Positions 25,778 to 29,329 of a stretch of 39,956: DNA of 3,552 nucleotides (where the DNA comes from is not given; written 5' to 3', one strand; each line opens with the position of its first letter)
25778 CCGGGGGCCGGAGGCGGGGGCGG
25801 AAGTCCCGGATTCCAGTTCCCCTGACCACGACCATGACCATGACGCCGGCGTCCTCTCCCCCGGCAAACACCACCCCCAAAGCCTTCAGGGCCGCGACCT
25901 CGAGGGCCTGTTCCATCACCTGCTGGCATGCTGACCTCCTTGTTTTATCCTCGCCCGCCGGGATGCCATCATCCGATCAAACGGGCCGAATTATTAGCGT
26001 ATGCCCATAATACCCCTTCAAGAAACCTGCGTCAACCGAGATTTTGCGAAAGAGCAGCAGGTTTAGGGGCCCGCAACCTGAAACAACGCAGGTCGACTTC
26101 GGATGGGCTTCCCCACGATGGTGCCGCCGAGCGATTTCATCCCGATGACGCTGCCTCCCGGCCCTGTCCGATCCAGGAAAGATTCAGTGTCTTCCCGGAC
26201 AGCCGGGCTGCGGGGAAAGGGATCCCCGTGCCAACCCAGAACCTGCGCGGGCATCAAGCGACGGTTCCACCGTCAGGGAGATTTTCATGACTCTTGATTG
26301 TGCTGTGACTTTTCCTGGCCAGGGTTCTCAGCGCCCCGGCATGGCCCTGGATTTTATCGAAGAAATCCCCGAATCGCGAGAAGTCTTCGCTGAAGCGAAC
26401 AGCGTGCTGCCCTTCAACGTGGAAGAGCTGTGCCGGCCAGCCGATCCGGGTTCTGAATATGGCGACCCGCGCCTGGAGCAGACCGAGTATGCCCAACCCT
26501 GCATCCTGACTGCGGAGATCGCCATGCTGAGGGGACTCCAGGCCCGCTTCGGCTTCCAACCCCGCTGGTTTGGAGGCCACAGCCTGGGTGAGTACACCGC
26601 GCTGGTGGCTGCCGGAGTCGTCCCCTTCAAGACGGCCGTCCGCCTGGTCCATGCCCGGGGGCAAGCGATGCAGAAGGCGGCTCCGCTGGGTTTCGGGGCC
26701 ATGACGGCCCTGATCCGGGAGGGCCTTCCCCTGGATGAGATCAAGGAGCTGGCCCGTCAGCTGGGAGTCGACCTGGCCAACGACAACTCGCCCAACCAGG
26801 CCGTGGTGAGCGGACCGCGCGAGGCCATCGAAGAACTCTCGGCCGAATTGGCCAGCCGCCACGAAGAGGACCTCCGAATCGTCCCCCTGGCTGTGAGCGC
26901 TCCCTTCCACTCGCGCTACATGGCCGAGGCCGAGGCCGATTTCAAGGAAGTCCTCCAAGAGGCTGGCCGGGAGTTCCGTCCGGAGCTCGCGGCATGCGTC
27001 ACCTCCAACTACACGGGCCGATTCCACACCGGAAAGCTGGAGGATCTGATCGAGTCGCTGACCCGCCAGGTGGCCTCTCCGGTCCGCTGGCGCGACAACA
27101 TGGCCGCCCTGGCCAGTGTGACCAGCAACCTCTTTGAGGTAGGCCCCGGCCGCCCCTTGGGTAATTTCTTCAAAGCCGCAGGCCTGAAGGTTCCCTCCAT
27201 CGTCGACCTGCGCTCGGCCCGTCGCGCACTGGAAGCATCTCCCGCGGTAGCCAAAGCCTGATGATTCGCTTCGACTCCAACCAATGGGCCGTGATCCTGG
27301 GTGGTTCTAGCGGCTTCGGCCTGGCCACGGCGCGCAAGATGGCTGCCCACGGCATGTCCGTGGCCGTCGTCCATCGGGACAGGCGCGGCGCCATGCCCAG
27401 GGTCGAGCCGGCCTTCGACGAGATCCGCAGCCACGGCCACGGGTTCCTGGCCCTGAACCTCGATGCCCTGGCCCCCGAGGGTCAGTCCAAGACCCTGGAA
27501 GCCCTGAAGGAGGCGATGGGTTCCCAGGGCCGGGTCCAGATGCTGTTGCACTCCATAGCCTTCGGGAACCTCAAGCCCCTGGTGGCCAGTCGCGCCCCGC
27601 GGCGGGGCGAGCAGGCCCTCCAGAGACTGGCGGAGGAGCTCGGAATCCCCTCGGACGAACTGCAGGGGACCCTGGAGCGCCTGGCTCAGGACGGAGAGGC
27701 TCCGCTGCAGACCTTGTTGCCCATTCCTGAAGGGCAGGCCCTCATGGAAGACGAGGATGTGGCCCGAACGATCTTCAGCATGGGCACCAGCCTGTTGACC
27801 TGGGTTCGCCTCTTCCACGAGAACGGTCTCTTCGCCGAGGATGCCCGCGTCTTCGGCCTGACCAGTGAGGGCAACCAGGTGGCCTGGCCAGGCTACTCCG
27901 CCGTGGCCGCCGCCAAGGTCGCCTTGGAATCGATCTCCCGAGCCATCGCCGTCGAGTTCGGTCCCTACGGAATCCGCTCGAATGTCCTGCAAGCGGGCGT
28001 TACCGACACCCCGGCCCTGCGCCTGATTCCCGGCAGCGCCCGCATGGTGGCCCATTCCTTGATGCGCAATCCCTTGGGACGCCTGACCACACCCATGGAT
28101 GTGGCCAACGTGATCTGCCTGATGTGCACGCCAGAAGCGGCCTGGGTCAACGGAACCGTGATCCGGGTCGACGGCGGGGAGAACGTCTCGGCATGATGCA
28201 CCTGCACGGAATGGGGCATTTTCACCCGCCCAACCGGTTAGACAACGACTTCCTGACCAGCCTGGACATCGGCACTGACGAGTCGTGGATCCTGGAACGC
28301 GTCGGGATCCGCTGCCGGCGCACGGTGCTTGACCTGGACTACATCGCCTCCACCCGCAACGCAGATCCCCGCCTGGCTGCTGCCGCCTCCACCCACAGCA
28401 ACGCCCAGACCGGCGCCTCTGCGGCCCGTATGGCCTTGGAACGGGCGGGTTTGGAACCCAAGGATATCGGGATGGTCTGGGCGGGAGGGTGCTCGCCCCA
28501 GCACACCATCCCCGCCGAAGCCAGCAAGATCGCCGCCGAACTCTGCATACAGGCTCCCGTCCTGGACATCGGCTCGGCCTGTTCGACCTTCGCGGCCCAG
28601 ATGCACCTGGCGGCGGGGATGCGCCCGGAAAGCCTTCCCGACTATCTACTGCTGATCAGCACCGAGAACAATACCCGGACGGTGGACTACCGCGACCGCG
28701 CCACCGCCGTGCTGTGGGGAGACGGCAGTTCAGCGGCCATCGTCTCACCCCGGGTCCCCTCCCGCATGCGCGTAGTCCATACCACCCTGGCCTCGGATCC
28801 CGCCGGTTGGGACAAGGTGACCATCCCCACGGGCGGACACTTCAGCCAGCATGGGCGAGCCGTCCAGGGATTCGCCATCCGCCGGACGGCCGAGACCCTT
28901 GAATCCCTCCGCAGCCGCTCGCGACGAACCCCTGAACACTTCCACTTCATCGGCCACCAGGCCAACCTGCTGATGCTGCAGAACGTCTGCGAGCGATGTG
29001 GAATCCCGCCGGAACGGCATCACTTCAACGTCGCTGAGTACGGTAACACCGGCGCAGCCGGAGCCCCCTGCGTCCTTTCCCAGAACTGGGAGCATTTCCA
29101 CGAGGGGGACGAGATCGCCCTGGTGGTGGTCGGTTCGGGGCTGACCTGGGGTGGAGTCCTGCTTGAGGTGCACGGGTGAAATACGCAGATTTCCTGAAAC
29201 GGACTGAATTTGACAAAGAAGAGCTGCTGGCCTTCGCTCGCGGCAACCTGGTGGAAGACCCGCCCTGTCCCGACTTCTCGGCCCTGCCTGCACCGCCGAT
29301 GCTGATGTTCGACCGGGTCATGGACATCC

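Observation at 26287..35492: Eleven-gene, translationally coupled, self-contained type II FAS-like lipid cassette with its own ACP, PPTase and acyltransferase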

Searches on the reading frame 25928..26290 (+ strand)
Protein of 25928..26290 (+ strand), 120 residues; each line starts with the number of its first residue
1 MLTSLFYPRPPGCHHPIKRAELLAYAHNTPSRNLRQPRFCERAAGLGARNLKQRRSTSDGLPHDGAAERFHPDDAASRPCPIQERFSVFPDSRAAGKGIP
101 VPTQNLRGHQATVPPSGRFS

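Call 56: search_protein_families(library=padloc, proteins=[window:25928-26290:+], max_evalue=0.001)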
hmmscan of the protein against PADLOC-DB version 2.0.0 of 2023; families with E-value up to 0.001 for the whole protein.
window:25928-26290:+ (120 aa): 0 families

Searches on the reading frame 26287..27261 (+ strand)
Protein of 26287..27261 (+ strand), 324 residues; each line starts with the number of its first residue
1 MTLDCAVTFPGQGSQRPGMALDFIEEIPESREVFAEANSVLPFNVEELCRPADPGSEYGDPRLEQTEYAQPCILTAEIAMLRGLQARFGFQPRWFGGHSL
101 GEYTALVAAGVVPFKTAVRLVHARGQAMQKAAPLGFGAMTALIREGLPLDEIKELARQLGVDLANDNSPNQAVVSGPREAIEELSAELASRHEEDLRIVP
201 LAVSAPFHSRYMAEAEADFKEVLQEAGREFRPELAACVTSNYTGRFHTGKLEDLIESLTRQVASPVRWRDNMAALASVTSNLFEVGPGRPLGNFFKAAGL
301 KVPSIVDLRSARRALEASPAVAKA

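Call 5: search_protein_families(library=pfam, proteins=[window:26287-27261:+], max_evalue=0.01)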
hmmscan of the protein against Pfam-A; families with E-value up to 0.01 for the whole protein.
window:26287-27261:+ (324 aa): 1 family
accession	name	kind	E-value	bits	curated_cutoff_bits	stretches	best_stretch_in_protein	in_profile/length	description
PF00698.26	Acyl_transf_1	-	2.2e-26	93.5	32.7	1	9-271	4-250/319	Acyl transferase domain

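Call 6: search_protein_families(library=ncbifam, proteins=[window:26287-27261:+], max_evalue=0.01)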
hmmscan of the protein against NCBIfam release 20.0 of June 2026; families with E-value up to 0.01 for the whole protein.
window:26287-27261:+ (324 aa): 8 families
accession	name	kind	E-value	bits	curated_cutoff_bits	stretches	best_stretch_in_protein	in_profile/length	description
TIGR00128.1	fabD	equivalog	1.8e-67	227.9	260.9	1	5-291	3-279/290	ACP S-malonyltransferase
TIGR03131.1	malonate_mdcH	equivalog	2.9e-50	171.4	297.9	1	6-305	2-282/297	malonate decarboxylase subunit epsilon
NF045894.1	PKS_plus_SDR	equivalog_domain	1.4e-42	145.5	1740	1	5-295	532-811/1515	type I polyketide synthase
TIGR02813.1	omega_3_PfaA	subfamily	1.9e-29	101.1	1010.1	1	6-287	582-868/2582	polyketide-type polyunsaturated fatty acid synthase PfaA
NF037941.1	PKS_NbtC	equivalog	3.2e-17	61.8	1150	1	6-225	98-309/1027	nocobactin polyketide synthase NbtC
NF037940.1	PKS_MbtD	equivalog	3.7e-12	45.1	1150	1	5-226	92-304/978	mycobactin polyketide synthase MbtD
NF041183.1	Pks2_ls1_myc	equivalog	3.7e-09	34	2400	1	63-225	587-743/2086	sulfolipid-1 biosynthesis phthioceranic/hydroxyphthioceranic acid synthase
NF040607.1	mycolic_Pks13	equivalog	6.3e-09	33.8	2100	1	9-190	669-847/1680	polyketide synthase Pks13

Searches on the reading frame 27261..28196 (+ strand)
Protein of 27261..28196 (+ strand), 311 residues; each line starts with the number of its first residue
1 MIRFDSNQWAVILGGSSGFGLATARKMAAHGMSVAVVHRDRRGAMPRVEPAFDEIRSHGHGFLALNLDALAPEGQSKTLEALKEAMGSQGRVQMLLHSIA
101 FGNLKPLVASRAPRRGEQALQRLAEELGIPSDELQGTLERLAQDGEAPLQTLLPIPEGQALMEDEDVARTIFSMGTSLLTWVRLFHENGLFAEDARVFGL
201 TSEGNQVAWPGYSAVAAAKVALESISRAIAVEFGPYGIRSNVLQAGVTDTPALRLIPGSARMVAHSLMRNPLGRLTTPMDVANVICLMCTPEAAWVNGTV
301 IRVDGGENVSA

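Call 5: search_protein_families(library=pfam, proteins=[window:27261-28196:+], max_evalue=0.01)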
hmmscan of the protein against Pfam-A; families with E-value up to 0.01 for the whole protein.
window:27261-28196:+ (311 aa): 6 families
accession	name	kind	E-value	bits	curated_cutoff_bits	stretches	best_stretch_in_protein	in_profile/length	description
PF13561.12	adh_short_C2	-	3e-39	135.4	27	2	162-306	92-234/236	Enoyl-(Acyl carrier protein) reductase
PF00106.31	adh_short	-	8.3e-18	65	26.6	2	8-99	1-85/195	short chain dehydrogenase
PF12241.14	Enoyl_reductase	-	3.4e-07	30.3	22.1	1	163-258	104-202/236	Trans-2-enoyl-CoA reductase catalytic region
PF08659.16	KR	-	0.00043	20.7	22.6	1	11-86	4-79/180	KR domain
PF23441.1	SDR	-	0.0011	18.9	27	0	208-306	156-254/258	SDR-like rossmann domain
PF12242.14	Eno-Rase_NADH_b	-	0.0074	16.5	23.4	0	9-31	42-63/79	NAD(P)H binding domain of trans-2-enoyl-CoA reductase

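Call 6: search_protein_families(library=ncbifam, proteins=[window:27261-28196:+], max_evalue=0.01)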
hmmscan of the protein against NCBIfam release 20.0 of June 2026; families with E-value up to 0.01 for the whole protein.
window:27261-28196:+ (311 aa): 203 families (the best 25 are shown)
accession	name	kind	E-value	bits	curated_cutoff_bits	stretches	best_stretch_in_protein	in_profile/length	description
NF005975.0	PRK08063.1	equivalog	2.9e-31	108.7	328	2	194-307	133-246/250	enoyl-[acyl-carrier-protein] reductase FabL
NF005559.1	PRK07231.1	subfamily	9.3e-31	107.2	215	2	163-307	100-247/249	glucose 1-dehydrogenase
NF004778.0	PRK06124.1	equivalog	2.2e-25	89.5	303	2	193-309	138-254/256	SDR family oxidoreductase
NF005067.0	PRK06484.1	equivalog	6.8e-25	87.6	713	2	197-306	400-510/524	short chain dehydrogenase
NF053701.1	CsHdxCHCADhChcB2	equivalog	2.6e-24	86.1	350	2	212-306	149-241/245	cis-4-hydroxycyclohexanecarboxylate dehydrogenase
NF009466.0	PRK12826.1-2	subfamily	2.5e-23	82.9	222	2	200-309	139-246/248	3-oxoacyl-ACP reductase FabG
NF009468.0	PRK12826.1-4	equivalog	5.4e-23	82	318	2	203-307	145-247/256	SDR family oxidoreductase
NF005752.0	PRK07576.1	subfamily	6.8e-23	81.3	321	2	193-309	135-252/271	SDR family oxidoreductase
NF005681.0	PRK07478.1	subfamily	3.4e-22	79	267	2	197-309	139-251/254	SDR family oxidoreductase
NF004791.0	PRK06138.1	equivalog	5.6e-22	78.3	312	2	199-308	137-250/252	SDR family oxidoreductase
NF052558.1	MBtsdlDhBudC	equivalog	7.6e-22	78.1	270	2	181-309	121-243/250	meso-2,3-butanediol dehydrogenase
NF005075.0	PRK06500.1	equivalog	1.4e-21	77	336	2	190-307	125-246/249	SDR family oxidoreductase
NF005893.0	PRK07856.1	equivalog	1.7e-21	76.7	255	1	200-307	135-241/255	SDR family oxidoreductase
NF009384.0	PRK12743.1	equivalog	3.9e-21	75.4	264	2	194-306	136-246/258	SDR family oxidoreductase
NF005717.0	PRK07533.1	equivalog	5.6e-21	75.4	337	2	173-310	120-258/259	enoyl-ACP reductase FabI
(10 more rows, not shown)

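Call 20: search_solved_structures(query=window:27261-28196:+, max_evalue=0.00001)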
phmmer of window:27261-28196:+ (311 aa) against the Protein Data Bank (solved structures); distinct sequences matched with E-value up to 0.00001: 407 (the best 60 are shown).
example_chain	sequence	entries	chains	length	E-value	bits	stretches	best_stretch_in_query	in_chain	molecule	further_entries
1vl8_A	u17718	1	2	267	4.3e-19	72.2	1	205-307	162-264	Gluconate 5-dehydrogenase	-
3imf_A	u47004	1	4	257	5.5e-18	68.5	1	208-309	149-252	Short chain dehydrogenase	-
4ni5_A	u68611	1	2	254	2.5e-17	66.4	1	205-307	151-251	Oxidoreductase, short-chain dehydrogenase/reductase family protein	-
5t2u_A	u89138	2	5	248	3.9e-17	65.7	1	189-306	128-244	Oxidoreductase, short chain dehydrogenase/reductase family protein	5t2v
8hde_A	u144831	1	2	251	5.7e-17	65.2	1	207-306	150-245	7-alpha-hydroxysteroid dehydrogenase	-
8hdn_A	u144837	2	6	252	5.8e-17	65.2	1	207-306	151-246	7-alpha-hydroxysteroid dehydrogenase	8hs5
3gaf_A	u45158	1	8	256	6.5e-17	65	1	207-306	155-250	7-ALPHA-HYDROXYSTEROID DEHYDROGENASE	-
8hdi_A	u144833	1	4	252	6.6e-17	65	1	207-306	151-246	7-alpha-hydroxysteroid dehydrogenase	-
8hs9_E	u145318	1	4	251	7.1e-17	64.9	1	207-306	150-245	7-alpha-hydroxysteroid dehydrogenase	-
8hs6_A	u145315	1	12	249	7.3e-17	64.8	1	207-306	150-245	7-alpha-hydroxysteroid dehydrogenase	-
8hs4_A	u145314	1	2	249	9.1e-17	64.5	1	207-306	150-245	7-alpha-hydroxysteroid dehydrogenase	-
3n74_A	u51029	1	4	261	1.1e-16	64.3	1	157-309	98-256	3-ketoacyl-(acyl-carrier-protein) reductase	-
8hsa_G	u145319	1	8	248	1.3e-16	64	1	207-306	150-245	7-alpha-hydroxysteroid dehydrogenase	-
6b9u_A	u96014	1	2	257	1.5e-16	63.9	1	157-308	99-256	DNA gyrase, subunit B:Short-chain dehydrogenase/reductase SDR:Glucose/ribitol dehydrogenas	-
1ulu_A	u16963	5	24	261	1.6e-16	63.8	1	190-309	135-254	enoyl-acyl carrier protein reductase | ENOYL-[ACYL CARRIER PROTEIN] REDUCTASE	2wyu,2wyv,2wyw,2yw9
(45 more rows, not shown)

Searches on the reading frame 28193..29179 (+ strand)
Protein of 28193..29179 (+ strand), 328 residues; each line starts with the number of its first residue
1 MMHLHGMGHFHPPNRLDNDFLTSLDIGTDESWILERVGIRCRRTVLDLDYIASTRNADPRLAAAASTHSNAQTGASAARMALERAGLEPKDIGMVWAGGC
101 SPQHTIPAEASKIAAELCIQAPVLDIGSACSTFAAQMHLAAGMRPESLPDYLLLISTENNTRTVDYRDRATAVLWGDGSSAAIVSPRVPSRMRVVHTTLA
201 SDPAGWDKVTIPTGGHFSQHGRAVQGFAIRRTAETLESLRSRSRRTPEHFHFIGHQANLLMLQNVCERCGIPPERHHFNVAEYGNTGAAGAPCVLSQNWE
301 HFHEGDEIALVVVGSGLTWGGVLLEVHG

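Call 5: search_protein_families(library=pfam, proteins=[window:28193-29179:+], max_evalue=0.01)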
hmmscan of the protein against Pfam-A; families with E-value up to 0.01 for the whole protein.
window:28193-29179:+ (328 aa): 4 families
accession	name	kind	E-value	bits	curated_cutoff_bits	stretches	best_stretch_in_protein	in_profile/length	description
PF08541.16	ACP_syn_III_C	-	1.1e-22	80.4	26.6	1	251-325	13-89/90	3-Oxoacyl-[acyl-carrier-protein (ACP)] synthase III C terminal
PF08545.16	ACP_syn_III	-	1.9e-14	53.8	24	1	124-202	1-79/80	3-Oxoacyl-[acyl-carrier-protein (ACP)] synthase III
PF07451.17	SpoVAD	-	0.001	18.4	22.1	1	75-156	56-132/329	Stage V sporulation protein AD (SpoVAD)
PF02801.28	Ketoacyl-synt_C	-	0.0013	19.1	20.8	1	66-131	19-86/119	Beta-ketoacyl synthase, C-terminal domain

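Call 6: search_protein_families(library=ncbifam, proteins=[window:28193-29179:+], max_evalue=0.01)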
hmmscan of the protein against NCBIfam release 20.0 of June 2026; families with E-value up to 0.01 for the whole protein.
window:28193-29179:+ (328 aa): 16 families
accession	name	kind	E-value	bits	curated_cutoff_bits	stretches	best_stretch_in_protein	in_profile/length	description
NF006829.0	PRK09352.1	subfamily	1.6e-57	195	249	1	3-326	6-321/322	beta-ketoacyl-ACP synthase 3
TIGR00747.1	fabH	subfamily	5.3e-45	153.9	292.1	1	3-325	4-321/322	beta-ketoacyl-ACP synthase III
NF004623.0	PRK05963.1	equivalog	4.7e-41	141.2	437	1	3-325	7-327/328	beta-ketoacyl-ACP synthase III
NF005703.0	PRK07515.1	equivalog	6.5e-23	81.2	304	1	30-325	55-371/373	beta-ketoacyl-ACP synthase III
NF005541.0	PRK07204.1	equivalog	8.3e-23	81.3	402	1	67-325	49-328/329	beta-ketoacyl-ACP synthase III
NF006720.0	PRK09258.1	equivalog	2.1e-20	73.3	285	1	68-318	59-330/338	3-oxoacyl-ACP synthase III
NF005308.0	PRK06840.1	equivalog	1.9e-17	63.4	315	1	65-219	48-206/339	3-oxoacyl-ACP synthase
NF003274.0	PRK04262.1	equivalog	7.5e-15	54.8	244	1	73-317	54-299/347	hydroxymethylglutaryl-CoA synthase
TIGR00748.1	HMG_CoA_syn_Arc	equivalog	8.2e-09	35.1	353.35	1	71-317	51-298/345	hydroxymethylglutaryl-CoA synthase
NF009519.0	PRK12880.1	equivalog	1.7e-07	30.9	436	1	72-215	62-203/353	beta-ketoacyl-ACP synthase III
NF005293.2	PRK06816.1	subfamily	1.2e-05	24.5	450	0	39-121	32-112/378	StlD/DarB family beta-ketosynthase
NF053539.1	resorcinol_DarB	exception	6.8e-05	22.2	550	0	63-138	56-128/377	dialkylresorcinol biosynthesis protein DarB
NF006587.0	PRK09116.1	equivalog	0.0016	17.3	470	1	63-125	266-328/408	beta-ketoacyl-ACP synthase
NF006160.0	PRK08304.1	subfamily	0.0017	17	402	1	75-143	61-124/337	stage V sporulation protein AD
NF005404.0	PRK06954.1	subfamily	0.0026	16.9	687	1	67-131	28-94/397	acetyl-CoA C-acetyltransferase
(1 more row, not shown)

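Call 66: search_solved_structures(query=window:28193-29179:+, max_evalue=1e-20)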
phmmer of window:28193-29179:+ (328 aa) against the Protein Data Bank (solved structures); distinct sequences matched with E-value up to 1e-20: 26.
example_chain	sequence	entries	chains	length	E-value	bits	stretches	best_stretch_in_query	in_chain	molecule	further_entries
2ebd_A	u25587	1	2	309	1.4e-33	119.8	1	71-325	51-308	3-oxoacyl-[acyl-carrier-protein] synthase 3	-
8vd9_A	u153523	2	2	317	1.3e-32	116.6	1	53-324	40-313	Beta-ketoacyl-[acyl-carrier-protein] synthase III 1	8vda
1zow_A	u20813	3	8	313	6e-28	101.3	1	75-323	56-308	3-oxoacyl-[acyl-carrier-protein] synthase III | 3-oxoacyl-[acyl-carrier-protein] synthase 3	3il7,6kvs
4ryb_A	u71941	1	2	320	7.3e-28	101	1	4-325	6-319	3-oxoacyl-[acyl-carrier-protein] synthase 3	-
4wzu_A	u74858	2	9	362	1e-27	100.5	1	28-321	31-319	3-oxoacyl-[acyl-carrier-protein] synthase 3 protein 2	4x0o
4dfe_A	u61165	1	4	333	2.7e-27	99.1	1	5-323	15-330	3-oxoacyl-[acyl-carrier-protein] synthase 3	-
1ub7_A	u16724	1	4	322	1.4e-26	96.8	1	20-324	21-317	3-oxoacyl-[acyl-carrier protein] synthase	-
4x9k_A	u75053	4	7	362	1.8e-26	96.4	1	28-321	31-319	3-oxoacyl-[acyl-carrier-protein] synthase 3 protein 2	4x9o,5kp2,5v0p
3h76_A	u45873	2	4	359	2e-26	96.3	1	74-323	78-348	PQS biosynthetic enzyme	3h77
3il9_A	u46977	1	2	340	6.4e-26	94.6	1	3-324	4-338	3-oxoacyl-[acyl-carrier-protein] synthase 3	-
1ebl_A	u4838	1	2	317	9.4e-26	94.1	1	55-324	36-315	BETA-KETOACYL-ACP SYNTHASE III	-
1hn9_A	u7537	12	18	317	1.7e-25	93.2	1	55-324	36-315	BETA-KETOACYL-ACYL CARRIER PROTEIN SYNTHASE III | 3-oxoacyl-[acyl-carrier-protein] synthase III | 3-oxoacyl-[acyl-carrier-protein] synthase 3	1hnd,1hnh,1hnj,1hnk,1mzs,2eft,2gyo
6x7r_A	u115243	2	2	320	1.8e-25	93.1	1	55-324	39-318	3-oxoacyl-[acyl-carrier-protein] synthase 3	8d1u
2x3e_A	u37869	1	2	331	1.9e-25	93.1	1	6-324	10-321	3-OXOACYL-[ACYL-CARRIER-PROTEIN] SYNTHASE 3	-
9ka2_A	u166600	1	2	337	2.1e-25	92.9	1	54-324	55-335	Beta-ketoacyl-[acyl-carrier-protein] synthase III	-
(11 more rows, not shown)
